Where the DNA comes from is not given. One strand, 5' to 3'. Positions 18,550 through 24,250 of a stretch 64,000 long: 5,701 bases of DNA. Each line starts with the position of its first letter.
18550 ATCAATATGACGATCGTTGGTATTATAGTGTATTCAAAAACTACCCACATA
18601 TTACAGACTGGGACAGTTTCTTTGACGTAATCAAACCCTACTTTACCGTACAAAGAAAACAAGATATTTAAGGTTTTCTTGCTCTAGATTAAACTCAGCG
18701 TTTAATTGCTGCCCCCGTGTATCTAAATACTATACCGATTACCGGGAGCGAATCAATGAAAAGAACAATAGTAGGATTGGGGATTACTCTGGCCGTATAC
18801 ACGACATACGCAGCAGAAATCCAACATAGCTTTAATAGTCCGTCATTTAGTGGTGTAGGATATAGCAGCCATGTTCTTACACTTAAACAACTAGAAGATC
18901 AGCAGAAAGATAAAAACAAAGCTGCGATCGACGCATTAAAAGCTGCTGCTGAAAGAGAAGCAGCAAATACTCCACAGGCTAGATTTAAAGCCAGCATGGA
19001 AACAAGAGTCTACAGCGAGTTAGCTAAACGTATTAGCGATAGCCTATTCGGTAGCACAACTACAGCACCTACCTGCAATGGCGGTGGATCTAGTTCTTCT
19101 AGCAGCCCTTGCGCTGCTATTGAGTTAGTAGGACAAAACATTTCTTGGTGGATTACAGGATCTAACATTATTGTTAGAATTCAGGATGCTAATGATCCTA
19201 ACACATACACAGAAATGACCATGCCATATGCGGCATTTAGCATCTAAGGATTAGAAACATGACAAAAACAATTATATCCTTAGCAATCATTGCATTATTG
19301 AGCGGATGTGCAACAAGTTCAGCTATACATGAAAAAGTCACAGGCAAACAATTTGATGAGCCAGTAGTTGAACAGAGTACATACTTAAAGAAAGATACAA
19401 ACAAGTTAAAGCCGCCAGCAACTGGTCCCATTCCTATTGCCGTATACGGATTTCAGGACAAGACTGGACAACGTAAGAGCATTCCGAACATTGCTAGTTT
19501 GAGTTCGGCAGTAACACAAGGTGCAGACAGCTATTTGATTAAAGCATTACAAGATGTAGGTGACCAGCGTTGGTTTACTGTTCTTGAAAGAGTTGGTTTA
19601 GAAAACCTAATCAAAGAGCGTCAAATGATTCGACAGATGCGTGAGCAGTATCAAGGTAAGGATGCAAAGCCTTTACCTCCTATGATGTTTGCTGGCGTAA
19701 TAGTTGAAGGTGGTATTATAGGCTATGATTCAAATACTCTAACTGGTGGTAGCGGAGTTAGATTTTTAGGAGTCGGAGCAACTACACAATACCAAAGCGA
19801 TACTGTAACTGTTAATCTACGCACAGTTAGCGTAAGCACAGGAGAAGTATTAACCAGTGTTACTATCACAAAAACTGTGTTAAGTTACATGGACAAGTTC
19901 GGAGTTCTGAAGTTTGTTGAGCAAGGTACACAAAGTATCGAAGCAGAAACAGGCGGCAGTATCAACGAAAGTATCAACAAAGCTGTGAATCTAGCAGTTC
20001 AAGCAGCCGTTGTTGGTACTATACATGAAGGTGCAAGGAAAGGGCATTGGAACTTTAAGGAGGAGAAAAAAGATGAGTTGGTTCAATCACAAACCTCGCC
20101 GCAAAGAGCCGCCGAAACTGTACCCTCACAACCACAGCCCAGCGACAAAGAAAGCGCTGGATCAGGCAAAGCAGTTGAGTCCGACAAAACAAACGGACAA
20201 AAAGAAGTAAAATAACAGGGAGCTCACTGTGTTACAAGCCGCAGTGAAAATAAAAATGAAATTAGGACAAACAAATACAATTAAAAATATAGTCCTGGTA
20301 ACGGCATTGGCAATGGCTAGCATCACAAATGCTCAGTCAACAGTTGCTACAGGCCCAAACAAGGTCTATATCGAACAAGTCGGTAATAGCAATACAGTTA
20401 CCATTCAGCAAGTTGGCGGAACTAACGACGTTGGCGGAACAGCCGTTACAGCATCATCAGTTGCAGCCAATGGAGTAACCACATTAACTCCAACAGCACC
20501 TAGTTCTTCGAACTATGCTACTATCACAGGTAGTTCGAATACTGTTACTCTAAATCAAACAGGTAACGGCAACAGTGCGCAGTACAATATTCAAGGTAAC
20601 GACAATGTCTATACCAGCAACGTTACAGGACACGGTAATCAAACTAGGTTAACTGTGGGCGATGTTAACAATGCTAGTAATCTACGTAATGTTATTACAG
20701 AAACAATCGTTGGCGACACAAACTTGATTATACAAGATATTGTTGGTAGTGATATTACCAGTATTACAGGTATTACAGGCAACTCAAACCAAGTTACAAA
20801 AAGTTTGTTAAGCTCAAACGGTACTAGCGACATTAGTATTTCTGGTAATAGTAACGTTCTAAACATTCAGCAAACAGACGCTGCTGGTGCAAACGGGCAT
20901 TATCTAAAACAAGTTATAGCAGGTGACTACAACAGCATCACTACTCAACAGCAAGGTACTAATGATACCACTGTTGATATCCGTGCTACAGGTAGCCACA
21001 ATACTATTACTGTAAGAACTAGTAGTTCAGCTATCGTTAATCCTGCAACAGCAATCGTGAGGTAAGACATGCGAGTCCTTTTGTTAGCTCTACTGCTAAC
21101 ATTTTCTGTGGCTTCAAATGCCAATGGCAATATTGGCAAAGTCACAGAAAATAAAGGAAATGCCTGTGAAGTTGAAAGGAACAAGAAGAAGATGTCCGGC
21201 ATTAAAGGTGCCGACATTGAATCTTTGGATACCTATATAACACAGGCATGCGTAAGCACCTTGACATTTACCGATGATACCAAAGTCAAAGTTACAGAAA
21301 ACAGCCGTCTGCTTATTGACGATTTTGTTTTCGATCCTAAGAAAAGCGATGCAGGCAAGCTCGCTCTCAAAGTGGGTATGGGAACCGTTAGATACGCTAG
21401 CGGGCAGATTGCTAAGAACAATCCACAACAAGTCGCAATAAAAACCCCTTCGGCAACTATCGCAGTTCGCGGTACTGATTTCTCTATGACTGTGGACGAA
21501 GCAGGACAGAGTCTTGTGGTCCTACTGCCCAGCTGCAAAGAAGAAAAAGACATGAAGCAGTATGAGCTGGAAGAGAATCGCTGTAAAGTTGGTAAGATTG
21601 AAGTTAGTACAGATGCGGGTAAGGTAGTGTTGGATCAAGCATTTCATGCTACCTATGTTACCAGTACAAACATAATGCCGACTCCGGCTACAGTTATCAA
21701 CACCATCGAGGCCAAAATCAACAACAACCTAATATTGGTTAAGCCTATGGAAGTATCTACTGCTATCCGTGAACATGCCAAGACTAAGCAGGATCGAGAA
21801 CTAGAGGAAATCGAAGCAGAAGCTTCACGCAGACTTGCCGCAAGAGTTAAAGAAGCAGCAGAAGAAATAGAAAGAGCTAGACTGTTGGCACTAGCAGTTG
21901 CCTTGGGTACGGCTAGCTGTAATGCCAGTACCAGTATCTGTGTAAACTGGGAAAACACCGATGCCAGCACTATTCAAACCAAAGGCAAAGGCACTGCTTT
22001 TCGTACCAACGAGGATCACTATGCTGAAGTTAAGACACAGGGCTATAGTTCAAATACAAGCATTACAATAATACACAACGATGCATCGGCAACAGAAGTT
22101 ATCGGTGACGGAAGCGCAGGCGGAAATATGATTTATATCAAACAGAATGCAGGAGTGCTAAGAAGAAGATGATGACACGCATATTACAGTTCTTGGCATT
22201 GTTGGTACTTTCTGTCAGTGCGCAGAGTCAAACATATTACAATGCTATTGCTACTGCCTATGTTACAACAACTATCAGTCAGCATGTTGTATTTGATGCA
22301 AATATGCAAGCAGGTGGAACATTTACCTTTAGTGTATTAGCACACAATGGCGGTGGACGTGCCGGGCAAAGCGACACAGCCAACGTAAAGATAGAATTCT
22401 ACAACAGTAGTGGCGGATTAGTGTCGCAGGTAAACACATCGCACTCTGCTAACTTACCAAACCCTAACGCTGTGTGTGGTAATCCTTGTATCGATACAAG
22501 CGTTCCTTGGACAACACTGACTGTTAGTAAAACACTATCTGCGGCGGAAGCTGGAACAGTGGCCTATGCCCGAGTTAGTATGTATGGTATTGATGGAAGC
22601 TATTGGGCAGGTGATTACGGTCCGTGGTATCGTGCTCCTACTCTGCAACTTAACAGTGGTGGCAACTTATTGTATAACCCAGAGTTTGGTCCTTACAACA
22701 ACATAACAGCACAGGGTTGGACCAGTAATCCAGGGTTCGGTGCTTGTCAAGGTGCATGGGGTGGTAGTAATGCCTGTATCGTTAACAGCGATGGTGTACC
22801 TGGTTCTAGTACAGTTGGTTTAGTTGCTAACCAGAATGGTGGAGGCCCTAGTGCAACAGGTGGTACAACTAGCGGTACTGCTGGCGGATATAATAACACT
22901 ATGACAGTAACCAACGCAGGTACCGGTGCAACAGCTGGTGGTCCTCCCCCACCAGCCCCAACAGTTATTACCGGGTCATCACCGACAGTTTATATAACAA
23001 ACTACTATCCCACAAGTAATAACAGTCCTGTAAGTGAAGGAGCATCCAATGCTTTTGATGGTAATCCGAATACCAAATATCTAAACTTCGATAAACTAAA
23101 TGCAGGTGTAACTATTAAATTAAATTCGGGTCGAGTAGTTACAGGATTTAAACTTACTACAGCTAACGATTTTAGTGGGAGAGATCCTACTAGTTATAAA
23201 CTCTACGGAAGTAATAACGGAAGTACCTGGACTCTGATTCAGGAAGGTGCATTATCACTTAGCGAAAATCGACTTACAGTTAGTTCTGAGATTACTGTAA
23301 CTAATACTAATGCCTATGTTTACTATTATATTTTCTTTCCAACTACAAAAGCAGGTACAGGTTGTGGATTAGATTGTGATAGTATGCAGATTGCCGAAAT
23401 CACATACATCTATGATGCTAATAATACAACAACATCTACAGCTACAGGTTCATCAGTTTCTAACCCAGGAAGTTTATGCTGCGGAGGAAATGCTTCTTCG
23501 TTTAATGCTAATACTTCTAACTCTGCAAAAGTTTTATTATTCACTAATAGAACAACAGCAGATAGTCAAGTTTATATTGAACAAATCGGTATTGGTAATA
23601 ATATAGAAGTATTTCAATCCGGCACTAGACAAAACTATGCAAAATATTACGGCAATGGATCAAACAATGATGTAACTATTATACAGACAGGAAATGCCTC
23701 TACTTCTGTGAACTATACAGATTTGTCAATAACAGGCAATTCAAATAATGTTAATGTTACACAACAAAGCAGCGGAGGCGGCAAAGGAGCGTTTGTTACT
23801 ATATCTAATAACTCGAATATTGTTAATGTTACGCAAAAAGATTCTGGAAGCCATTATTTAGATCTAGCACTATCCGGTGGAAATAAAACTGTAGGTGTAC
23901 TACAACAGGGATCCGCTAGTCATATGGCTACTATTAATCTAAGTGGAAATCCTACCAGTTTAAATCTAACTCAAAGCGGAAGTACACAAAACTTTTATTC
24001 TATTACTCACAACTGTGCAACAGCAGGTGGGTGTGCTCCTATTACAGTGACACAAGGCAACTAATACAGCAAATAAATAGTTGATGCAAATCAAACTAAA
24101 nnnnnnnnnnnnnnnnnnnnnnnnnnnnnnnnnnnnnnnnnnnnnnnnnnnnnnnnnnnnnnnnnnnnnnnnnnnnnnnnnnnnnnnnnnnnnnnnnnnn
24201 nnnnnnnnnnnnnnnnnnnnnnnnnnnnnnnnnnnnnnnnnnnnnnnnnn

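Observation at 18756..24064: Curli-like extracellular amyloid secretion locus (CsgF-CsgG-curlin-FecR-giant curlin-repeat protein) in a phage-type genome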

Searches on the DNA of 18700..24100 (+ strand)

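Call 5: search_dna_similar(query=window:18700-24100:+, collection=phages, mode=near, max_rows=20)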
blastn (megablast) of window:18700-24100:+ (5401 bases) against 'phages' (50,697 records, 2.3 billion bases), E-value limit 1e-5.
No match.

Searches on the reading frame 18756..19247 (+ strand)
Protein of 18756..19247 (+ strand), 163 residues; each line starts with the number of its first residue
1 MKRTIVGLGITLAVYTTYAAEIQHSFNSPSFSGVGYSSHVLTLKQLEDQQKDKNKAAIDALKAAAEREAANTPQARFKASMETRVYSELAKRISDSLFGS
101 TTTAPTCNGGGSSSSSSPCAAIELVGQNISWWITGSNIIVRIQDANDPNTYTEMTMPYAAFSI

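Call 3: search_protein_families(library=pfam, proteins=[window:18756-19247:+], max_evalue=0.01)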
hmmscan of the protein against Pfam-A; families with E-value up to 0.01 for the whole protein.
window:18756-19247:+ (163 aa): 1 family
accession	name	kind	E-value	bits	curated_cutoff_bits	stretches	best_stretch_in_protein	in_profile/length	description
PF10614.14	CsgF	-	4.9e-06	27.2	25.8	1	8-103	6-93/132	Type VIII secretion system (T8SS), CsgF protein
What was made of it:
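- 18756..19247 (+): CsgF-like secreted protein (163 aa from the ATG; the ORF opens at a GTG at 18717). It has a signal peptide followed by the motif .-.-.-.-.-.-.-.. Pfam CsgF scores 27.2 bits against a cut-off of 25.8 (call 3).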

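Call 40: search_solved_structures(query=window:18756-19247:+, max_evalue=10, show_alignments=2)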
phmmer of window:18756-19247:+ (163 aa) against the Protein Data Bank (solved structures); distinct sequences matched with E-value up to 10: 2.
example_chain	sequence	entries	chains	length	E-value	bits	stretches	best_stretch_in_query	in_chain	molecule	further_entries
9hcj_K0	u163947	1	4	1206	0.5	14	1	57-139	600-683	Nucleoporin 133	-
9qn8_B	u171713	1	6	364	1.2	12.8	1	56-145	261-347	RAD51-associated protein 1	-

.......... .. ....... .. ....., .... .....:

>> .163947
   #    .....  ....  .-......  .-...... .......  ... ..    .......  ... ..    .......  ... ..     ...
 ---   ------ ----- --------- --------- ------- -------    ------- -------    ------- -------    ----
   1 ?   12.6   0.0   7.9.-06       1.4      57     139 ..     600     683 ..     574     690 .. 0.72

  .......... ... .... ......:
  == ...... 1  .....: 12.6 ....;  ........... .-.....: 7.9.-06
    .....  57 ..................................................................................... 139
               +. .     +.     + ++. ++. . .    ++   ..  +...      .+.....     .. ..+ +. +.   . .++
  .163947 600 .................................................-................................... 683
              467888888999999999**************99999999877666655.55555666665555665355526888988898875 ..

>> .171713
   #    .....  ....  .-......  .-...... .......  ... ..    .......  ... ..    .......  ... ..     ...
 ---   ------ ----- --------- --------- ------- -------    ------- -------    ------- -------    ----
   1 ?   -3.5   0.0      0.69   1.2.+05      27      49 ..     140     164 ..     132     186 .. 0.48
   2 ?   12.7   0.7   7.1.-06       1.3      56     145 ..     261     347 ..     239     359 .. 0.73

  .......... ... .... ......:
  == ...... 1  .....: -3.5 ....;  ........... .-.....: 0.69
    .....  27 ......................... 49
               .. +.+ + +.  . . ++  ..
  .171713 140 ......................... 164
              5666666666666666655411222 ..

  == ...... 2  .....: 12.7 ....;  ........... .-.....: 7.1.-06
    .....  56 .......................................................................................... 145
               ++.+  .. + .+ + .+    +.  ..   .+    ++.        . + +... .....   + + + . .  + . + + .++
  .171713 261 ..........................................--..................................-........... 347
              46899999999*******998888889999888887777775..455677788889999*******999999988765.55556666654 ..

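Call 42: search_solved_structures(query=A2, max_evalue=10, show_alignments=2)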
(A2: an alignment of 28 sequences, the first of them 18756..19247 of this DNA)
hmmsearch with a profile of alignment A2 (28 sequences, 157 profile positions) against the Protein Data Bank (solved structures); distinct sequences matched with E-value up to 10: 5.
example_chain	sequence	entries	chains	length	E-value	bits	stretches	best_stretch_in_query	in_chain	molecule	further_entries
6l7a_J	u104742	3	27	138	0.21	14.3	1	5-53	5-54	CsgF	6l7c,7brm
6lqh_a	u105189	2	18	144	0.23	14.1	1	5-53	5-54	Curli production assembly/transport component CsgF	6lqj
8otz_u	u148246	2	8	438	0.4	13.3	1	34-70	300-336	EF-hand calcium-binding domain-containing protein 3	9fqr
9e71_BW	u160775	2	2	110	0.48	13.1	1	42-93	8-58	SSU ribosomal protein S25E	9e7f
23cp_U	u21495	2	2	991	0.82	12.3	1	30-78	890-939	Rsc1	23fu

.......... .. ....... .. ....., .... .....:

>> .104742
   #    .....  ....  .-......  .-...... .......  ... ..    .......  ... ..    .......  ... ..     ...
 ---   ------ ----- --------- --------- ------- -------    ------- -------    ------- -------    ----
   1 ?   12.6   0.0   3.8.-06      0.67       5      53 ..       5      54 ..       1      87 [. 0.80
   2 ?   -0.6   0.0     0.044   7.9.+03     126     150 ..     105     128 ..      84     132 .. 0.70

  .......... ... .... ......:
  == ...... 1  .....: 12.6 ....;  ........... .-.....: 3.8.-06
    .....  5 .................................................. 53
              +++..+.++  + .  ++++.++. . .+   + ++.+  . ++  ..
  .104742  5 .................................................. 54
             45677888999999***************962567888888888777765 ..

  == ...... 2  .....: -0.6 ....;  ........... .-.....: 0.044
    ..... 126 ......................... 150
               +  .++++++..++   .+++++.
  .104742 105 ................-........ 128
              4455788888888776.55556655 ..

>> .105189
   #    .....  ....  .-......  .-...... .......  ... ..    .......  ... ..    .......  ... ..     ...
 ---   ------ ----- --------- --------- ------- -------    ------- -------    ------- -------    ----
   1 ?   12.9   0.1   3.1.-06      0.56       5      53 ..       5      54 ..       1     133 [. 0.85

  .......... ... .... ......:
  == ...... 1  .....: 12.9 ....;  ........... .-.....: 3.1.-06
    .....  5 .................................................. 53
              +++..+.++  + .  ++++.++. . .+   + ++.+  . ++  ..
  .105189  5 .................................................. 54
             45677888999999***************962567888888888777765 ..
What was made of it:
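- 18756..19247 (+): The hit is weak (E=0.2) but is aligned on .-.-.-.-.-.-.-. (call 42).
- On Type VIII secretion / curli system: The best PDB hit of the profile is E. coli CsgF, but only at E=0.2 (call 42).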
